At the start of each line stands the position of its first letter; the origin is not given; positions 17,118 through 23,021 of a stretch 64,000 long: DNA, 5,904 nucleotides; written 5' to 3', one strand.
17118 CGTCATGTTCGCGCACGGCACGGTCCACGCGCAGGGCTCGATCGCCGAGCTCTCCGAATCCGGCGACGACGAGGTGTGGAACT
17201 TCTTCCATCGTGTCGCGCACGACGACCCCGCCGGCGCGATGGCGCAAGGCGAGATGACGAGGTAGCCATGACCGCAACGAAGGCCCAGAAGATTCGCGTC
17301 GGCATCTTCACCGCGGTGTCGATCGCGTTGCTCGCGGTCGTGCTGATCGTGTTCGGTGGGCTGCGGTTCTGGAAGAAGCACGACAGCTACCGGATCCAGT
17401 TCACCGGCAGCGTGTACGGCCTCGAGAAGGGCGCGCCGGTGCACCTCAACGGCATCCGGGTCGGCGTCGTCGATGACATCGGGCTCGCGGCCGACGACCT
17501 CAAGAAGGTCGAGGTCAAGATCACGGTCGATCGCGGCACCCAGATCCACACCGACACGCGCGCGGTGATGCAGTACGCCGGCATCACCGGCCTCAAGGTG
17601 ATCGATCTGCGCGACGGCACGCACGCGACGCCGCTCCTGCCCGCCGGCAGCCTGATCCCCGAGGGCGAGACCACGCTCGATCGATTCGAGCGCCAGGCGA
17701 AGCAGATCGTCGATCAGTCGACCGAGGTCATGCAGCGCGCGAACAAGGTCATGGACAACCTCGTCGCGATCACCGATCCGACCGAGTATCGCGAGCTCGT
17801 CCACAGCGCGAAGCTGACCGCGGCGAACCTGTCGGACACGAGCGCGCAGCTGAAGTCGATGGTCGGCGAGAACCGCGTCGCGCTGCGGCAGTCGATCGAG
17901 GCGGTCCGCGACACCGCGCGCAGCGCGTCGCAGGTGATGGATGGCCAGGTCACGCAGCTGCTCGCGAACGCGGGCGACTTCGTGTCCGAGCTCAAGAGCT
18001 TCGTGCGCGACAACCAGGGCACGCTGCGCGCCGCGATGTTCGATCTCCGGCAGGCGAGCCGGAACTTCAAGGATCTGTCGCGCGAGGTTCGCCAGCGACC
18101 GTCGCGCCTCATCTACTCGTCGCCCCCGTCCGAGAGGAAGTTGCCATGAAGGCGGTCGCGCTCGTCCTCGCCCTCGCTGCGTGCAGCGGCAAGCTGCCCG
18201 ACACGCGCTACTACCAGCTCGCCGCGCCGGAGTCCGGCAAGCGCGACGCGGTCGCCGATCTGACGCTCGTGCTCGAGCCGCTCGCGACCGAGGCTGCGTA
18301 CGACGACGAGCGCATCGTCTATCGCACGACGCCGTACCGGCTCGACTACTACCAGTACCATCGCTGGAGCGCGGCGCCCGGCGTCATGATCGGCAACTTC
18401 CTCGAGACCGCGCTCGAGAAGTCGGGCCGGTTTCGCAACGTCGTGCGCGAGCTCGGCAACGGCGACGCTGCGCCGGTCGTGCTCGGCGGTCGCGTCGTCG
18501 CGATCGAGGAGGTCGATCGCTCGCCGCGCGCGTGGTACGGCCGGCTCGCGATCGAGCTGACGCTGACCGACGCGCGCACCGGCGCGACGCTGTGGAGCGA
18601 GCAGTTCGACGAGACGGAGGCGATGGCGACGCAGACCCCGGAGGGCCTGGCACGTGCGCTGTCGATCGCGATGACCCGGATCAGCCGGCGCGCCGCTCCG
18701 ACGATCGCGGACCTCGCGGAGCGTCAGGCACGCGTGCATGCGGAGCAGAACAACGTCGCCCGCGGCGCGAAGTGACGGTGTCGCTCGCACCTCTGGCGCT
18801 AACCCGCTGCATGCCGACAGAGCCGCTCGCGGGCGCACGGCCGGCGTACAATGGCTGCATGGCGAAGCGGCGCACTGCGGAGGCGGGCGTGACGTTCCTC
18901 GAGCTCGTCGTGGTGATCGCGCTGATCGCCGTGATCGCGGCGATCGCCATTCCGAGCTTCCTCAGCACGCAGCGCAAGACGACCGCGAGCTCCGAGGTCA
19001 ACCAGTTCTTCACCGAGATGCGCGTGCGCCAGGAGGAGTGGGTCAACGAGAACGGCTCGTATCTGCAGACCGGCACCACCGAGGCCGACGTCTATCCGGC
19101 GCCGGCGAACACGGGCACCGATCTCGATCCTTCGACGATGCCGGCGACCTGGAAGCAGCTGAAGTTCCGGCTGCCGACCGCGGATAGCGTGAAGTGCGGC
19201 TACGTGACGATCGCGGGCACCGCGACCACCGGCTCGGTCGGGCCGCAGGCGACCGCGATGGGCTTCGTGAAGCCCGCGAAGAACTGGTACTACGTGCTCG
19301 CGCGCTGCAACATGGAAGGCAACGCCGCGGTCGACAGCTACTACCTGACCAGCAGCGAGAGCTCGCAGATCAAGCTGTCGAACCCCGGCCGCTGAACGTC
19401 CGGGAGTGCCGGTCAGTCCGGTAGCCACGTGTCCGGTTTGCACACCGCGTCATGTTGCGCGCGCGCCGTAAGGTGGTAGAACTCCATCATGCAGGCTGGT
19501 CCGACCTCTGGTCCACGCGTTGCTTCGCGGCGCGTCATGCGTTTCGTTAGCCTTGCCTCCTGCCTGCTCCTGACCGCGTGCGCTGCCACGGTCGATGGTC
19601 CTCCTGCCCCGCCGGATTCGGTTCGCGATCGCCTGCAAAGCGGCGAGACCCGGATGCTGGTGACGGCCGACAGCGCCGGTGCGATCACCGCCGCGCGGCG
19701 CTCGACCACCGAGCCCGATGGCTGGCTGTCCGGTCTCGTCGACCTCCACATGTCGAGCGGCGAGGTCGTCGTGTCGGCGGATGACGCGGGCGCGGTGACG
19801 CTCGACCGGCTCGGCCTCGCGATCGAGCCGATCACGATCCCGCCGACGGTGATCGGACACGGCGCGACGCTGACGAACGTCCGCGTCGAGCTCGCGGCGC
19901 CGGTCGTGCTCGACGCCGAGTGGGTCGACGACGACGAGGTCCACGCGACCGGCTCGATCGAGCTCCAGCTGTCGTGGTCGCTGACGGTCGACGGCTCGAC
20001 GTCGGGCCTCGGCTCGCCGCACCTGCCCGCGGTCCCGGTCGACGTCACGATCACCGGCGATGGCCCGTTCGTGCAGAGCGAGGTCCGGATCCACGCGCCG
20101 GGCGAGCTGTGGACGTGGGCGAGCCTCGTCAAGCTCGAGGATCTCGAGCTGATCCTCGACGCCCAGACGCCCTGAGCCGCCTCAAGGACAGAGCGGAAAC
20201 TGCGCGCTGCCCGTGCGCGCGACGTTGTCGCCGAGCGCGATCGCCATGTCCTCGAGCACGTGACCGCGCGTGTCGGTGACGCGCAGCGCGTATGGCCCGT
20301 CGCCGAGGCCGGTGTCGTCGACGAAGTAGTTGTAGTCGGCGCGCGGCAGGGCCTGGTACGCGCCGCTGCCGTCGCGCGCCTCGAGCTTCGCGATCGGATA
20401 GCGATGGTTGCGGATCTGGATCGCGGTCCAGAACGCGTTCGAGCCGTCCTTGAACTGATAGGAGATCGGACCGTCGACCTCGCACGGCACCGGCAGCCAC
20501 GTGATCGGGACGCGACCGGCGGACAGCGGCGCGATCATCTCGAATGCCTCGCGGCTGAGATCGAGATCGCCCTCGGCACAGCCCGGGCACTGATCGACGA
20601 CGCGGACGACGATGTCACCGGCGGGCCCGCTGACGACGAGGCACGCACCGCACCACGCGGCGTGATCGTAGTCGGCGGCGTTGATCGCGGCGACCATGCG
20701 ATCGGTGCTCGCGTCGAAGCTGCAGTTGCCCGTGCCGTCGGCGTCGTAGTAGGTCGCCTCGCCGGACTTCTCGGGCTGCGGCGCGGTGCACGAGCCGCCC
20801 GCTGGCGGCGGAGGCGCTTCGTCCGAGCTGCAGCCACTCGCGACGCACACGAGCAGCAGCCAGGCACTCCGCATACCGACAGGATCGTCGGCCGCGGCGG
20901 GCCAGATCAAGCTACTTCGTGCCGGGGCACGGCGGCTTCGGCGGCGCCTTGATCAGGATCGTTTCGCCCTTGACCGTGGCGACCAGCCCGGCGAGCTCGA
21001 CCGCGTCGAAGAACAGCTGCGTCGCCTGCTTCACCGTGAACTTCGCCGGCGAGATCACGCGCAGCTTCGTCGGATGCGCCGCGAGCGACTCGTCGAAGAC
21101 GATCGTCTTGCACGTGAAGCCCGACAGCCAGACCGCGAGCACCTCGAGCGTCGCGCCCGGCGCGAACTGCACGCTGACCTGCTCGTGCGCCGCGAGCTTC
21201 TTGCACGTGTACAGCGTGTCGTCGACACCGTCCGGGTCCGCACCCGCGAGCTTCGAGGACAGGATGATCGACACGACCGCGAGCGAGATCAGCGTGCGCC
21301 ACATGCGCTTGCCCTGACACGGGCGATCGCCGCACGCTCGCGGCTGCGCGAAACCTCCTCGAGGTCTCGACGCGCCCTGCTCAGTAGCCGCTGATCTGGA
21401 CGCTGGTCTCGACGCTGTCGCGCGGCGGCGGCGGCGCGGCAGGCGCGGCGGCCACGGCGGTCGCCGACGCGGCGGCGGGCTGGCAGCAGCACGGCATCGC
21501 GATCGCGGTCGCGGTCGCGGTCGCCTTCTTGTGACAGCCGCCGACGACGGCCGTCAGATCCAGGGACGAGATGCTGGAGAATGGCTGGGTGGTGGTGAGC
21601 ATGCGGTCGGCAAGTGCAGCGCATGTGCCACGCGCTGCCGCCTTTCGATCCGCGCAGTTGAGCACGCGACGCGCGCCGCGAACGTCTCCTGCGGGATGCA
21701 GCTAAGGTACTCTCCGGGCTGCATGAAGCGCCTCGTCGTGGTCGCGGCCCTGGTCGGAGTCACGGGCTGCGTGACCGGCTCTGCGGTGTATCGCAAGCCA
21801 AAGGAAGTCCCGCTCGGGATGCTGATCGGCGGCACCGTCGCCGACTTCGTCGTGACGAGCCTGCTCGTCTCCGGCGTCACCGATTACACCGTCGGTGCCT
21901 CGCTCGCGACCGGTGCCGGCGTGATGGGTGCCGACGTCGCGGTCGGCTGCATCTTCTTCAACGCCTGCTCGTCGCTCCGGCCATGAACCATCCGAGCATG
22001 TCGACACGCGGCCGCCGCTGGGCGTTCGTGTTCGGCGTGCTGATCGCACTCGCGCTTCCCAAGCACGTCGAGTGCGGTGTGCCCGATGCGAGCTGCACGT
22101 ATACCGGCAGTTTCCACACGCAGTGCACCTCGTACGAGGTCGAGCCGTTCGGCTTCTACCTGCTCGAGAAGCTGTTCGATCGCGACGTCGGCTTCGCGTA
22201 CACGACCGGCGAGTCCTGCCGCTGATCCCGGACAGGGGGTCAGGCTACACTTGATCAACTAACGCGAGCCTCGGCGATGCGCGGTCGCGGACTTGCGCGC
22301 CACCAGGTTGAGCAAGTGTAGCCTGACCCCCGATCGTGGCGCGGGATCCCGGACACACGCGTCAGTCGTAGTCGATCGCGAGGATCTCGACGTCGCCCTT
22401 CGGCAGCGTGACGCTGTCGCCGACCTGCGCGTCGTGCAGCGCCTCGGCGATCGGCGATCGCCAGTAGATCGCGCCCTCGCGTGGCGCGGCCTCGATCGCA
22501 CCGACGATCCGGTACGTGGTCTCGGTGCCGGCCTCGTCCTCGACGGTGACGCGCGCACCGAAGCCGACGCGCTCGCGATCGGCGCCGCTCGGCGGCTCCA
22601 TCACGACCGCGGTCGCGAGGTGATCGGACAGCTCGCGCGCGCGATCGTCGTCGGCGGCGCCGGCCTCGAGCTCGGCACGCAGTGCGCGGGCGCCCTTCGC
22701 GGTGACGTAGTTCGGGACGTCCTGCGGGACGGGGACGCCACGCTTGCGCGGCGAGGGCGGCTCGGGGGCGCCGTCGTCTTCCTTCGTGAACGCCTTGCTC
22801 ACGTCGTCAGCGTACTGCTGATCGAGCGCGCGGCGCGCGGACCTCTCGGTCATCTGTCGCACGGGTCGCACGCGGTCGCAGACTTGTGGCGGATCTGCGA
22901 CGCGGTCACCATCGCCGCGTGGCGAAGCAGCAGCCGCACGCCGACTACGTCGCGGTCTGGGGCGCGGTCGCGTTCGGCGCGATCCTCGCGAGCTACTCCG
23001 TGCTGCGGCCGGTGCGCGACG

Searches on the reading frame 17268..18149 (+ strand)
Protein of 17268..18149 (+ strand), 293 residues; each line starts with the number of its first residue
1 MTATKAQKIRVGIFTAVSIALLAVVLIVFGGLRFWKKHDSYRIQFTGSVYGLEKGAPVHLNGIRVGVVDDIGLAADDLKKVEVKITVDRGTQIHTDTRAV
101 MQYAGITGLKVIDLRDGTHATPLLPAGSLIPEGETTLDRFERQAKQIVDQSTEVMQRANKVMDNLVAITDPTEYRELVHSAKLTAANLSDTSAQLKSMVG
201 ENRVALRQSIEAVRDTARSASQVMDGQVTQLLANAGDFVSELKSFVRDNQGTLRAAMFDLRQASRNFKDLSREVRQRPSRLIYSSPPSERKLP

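Call 72: search_protein_families(library=pfam, proteins=[window:17268-18149:+], max_evalue=0.001)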
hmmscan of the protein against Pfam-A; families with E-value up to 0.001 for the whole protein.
window:17268-18149:+ (293 aa): 1 family
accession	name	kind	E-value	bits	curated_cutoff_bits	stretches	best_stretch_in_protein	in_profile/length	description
PF02470.25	MlaD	-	7.3e-16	58.6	25.1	1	41-117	3-81/81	MlaD protein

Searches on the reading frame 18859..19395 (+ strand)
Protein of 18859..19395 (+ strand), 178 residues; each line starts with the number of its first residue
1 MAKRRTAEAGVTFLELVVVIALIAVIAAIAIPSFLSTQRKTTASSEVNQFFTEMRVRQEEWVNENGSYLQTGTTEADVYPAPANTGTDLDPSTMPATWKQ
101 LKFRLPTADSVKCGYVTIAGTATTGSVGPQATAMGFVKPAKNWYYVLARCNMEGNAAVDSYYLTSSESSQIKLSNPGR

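Call 72: search_protein_families(library=pfam, proteins=[window:18859-19395:+], max_evalue=0.001)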
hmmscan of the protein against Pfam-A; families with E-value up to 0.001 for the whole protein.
window:18859-19395:+ (178 aa): 1 family
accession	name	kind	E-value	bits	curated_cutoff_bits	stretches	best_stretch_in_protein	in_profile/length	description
PF07963.17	N_methyl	-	0.00083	19.3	21.2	0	7-31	3-27/27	Prokaryotic N-terminal methylation motif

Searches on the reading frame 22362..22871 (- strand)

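Call 3: search_protein_families(library=pfam, proteins=[window:22362-22871:-], max_evalue=0.1)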
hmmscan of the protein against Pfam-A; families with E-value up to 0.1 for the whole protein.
window:22362-22871:- (169 aa): 1 family
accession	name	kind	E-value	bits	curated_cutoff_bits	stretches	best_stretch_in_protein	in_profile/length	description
PF01272.25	GreA_GreB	-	1.2e-17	64.1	26.9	1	100-168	4-77/77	Transcription elongation factor, GreA/GreB, C-term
